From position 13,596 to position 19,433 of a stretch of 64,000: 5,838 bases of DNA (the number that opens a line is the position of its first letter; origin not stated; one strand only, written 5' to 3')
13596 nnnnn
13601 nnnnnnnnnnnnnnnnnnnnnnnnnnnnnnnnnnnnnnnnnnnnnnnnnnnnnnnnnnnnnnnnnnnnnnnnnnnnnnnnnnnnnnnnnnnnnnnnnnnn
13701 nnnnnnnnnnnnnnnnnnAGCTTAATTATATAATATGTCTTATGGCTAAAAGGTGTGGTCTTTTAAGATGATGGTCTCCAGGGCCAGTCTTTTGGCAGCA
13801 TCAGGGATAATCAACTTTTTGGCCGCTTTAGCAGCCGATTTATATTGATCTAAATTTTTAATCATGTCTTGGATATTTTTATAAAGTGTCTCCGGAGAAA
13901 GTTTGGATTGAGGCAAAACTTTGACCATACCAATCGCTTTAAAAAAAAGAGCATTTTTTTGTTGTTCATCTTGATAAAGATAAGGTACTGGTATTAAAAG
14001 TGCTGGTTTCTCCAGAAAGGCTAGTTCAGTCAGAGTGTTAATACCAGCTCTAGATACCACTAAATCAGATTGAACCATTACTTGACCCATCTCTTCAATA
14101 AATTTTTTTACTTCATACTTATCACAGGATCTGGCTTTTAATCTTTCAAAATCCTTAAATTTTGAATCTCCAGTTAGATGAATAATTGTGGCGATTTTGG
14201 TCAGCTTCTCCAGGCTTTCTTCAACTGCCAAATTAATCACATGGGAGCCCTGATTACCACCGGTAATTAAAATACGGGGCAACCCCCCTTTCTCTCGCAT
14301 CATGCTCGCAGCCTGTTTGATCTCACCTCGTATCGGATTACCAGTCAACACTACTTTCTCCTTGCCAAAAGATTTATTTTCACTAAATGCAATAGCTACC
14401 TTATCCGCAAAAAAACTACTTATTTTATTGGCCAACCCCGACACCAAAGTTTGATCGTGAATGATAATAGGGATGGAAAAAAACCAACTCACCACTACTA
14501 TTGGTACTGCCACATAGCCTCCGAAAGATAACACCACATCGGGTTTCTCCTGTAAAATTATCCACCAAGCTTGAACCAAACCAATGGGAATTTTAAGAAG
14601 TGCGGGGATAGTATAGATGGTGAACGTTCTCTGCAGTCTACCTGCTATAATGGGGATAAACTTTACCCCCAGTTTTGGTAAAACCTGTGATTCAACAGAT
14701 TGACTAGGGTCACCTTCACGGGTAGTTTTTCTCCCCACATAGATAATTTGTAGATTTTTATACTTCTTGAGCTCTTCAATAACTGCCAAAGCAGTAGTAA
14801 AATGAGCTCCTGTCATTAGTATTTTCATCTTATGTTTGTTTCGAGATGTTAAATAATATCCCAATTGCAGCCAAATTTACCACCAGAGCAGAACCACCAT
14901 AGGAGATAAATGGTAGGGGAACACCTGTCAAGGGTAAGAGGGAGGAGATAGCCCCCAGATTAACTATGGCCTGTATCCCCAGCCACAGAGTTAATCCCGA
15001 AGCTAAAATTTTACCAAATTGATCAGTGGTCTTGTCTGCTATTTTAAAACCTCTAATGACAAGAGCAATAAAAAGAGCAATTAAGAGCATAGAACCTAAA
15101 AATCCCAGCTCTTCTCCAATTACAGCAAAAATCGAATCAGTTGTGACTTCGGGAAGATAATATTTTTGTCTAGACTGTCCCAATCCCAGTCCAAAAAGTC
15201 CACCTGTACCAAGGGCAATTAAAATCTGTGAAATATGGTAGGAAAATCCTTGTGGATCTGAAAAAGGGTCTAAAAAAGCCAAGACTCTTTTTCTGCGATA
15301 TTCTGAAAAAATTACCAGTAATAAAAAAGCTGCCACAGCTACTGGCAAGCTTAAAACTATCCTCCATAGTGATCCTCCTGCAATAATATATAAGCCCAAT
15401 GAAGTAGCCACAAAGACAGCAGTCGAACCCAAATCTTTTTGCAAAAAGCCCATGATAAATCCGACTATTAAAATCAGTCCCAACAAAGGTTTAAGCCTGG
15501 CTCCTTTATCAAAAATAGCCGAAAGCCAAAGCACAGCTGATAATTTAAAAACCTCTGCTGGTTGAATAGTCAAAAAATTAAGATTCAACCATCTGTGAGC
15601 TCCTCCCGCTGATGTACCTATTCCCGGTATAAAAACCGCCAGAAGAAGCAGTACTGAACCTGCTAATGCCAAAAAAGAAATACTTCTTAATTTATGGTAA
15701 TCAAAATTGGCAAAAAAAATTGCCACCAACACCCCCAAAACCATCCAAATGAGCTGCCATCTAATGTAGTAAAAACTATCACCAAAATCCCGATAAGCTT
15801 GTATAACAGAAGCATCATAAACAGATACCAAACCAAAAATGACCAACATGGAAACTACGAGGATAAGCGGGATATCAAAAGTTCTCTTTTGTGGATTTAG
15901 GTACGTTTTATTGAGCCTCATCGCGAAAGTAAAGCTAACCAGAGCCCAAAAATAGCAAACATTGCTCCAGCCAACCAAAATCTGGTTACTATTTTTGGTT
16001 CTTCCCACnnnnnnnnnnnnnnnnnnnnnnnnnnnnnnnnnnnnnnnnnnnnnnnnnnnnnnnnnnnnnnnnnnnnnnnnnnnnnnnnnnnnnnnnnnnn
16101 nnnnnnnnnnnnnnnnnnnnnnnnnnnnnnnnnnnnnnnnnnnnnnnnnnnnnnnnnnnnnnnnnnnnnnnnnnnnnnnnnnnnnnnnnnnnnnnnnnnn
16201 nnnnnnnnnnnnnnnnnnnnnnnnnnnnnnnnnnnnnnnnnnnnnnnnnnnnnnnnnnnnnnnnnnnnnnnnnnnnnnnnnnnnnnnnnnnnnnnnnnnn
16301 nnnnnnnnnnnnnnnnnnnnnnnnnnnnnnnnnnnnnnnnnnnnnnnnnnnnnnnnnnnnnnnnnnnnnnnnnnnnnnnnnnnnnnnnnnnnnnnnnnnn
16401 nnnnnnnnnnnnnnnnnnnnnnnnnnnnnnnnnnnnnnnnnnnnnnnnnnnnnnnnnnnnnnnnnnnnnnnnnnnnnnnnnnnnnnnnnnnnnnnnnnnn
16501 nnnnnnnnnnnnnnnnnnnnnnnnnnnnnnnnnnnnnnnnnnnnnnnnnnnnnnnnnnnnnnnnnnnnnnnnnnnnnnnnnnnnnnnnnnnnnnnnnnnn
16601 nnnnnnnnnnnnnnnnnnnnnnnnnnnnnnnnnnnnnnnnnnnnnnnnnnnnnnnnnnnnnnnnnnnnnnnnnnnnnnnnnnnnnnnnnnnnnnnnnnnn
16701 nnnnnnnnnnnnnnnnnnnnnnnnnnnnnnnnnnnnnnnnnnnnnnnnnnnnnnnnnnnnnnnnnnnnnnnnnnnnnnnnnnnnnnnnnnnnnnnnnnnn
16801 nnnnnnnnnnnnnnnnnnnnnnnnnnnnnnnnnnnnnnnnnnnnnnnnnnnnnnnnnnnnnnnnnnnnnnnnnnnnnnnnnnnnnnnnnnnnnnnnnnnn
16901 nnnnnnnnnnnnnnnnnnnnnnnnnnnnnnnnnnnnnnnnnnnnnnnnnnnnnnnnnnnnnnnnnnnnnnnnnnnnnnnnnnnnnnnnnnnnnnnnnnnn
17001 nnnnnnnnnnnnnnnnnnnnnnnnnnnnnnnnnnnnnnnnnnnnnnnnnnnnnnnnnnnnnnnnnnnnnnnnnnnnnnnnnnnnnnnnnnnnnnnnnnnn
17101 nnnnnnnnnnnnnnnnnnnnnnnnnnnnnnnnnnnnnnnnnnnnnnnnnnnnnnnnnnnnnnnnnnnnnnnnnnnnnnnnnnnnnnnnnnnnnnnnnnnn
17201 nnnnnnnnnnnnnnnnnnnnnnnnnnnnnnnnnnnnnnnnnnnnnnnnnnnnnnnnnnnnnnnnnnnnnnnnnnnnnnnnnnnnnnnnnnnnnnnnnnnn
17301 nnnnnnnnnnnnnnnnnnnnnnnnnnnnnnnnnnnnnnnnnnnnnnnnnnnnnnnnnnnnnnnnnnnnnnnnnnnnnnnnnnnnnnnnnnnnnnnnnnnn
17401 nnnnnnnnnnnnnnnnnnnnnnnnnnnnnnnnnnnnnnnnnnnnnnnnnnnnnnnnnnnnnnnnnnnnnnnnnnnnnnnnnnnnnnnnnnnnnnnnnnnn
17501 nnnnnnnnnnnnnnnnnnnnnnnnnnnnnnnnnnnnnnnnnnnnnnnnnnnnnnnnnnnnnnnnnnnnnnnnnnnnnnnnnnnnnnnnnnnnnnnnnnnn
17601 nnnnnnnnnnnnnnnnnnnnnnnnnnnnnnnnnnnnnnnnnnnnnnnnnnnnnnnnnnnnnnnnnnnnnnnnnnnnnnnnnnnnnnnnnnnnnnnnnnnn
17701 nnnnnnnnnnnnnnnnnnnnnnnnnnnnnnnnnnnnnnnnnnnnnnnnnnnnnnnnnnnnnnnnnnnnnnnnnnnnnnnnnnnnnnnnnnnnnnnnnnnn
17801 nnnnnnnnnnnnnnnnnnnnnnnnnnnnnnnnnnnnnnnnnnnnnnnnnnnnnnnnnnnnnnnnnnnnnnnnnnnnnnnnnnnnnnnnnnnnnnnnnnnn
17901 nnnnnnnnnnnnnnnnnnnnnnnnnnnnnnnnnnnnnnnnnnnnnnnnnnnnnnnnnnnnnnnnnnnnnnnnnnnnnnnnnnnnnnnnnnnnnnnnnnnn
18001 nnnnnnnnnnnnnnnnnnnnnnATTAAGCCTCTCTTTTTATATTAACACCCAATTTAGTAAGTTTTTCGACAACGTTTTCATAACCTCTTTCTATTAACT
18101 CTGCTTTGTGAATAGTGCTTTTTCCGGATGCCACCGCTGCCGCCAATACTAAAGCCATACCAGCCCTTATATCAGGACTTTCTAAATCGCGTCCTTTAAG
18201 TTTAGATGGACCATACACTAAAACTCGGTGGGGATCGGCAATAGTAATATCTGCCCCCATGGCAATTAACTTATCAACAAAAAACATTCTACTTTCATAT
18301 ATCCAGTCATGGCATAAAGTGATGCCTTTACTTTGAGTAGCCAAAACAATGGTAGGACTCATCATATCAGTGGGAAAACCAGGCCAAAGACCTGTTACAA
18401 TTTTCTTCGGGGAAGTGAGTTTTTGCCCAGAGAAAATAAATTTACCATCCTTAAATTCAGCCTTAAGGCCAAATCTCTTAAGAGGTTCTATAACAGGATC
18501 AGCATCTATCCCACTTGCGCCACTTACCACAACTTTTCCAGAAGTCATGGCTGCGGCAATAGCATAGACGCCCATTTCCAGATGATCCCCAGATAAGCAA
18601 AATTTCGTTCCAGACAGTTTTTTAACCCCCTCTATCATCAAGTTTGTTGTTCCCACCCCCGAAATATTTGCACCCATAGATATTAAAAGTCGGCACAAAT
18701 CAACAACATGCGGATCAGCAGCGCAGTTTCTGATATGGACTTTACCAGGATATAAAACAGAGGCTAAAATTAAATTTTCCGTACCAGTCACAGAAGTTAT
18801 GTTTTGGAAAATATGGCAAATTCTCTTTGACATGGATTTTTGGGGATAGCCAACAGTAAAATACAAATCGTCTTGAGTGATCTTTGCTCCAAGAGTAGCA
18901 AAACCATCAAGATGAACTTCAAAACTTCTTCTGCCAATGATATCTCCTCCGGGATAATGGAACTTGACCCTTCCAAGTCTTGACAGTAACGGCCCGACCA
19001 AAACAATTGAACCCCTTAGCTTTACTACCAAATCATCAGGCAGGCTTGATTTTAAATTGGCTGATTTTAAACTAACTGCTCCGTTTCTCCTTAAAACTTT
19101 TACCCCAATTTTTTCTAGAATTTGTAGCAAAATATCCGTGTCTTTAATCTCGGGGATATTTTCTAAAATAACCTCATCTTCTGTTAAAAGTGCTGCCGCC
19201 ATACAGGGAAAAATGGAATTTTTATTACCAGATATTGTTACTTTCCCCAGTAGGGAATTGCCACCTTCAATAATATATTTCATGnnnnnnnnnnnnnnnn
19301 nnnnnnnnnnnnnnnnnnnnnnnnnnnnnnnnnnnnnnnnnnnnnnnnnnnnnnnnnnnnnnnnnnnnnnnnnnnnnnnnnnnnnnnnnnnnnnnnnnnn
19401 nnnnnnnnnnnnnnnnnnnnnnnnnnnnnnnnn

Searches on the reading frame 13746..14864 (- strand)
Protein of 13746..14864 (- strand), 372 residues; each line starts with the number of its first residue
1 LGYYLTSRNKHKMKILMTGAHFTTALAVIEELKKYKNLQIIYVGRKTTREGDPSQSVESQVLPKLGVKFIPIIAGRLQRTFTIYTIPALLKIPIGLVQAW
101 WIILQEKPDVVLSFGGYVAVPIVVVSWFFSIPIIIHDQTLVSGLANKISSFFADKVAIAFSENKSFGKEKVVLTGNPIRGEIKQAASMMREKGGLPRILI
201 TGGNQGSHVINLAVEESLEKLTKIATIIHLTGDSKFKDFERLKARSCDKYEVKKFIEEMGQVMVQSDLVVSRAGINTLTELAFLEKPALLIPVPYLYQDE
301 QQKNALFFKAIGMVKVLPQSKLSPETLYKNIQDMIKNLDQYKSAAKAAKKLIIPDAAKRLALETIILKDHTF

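Call 40: search_protein_families(library=pfam, proteins=[window:13746-14864:-], max_evalue=0.00001)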
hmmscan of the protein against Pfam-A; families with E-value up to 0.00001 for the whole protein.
window:13746-14864:- (372 aa): 2 families
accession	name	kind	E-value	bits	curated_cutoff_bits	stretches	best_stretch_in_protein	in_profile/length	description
PF04101.22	Glyco_tran_28_C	-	1.1e-33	117.1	22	1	198-360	2-166/166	Glycosyltransferase family 28 C-terminal domain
PF03033.26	Glyco_transf_28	-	1e-20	74.7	26.2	1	18-158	8-139/139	Glycosyltransferase family 28 N-terminal domain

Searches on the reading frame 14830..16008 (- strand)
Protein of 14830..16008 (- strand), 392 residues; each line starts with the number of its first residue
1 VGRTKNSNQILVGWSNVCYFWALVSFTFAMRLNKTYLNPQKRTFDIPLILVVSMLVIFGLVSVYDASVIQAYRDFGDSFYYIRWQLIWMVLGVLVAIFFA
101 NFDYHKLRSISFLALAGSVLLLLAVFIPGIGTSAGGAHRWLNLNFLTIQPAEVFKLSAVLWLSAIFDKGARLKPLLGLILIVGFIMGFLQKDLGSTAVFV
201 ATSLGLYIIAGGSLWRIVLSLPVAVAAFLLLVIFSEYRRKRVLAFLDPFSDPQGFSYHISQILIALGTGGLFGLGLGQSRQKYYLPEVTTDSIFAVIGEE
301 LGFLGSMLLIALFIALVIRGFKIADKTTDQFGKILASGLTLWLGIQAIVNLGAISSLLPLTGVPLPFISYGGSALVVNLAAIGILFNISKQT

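Call 40: search_protein_families(library=pfam, proteins=[window:14830-16008:-], max_evalue=0.00001)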
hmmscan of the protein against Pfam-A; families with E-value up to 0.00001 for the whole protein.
window:14830-16008:- (392 aa): 1 family
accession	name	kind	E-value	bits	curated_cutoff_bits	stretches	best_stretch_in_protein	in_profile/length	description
PF01098.24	FTSW_RODA_SPOVE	-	3e-98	329.6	26.4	1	49-391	5-353/356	Cell cycle protein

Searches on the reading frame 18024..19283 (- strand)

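Call 40: search_protein_families(library=pfam, proteins=[window:18024-19283:-], max_evalue=0.00001)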
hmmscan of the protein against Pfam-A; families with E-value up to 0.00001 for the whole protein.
window:18024-19283:- (419 aa): 1 family
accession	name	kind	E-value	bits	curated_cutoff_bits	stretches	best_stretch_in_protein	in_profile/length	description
PF00275.25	EPSP_synthase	-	2.5e-63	214.7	22.8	1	6-408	2-417/417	EPSP synthase (3-phosphoshikimate 1-carboxyvinyltransferase)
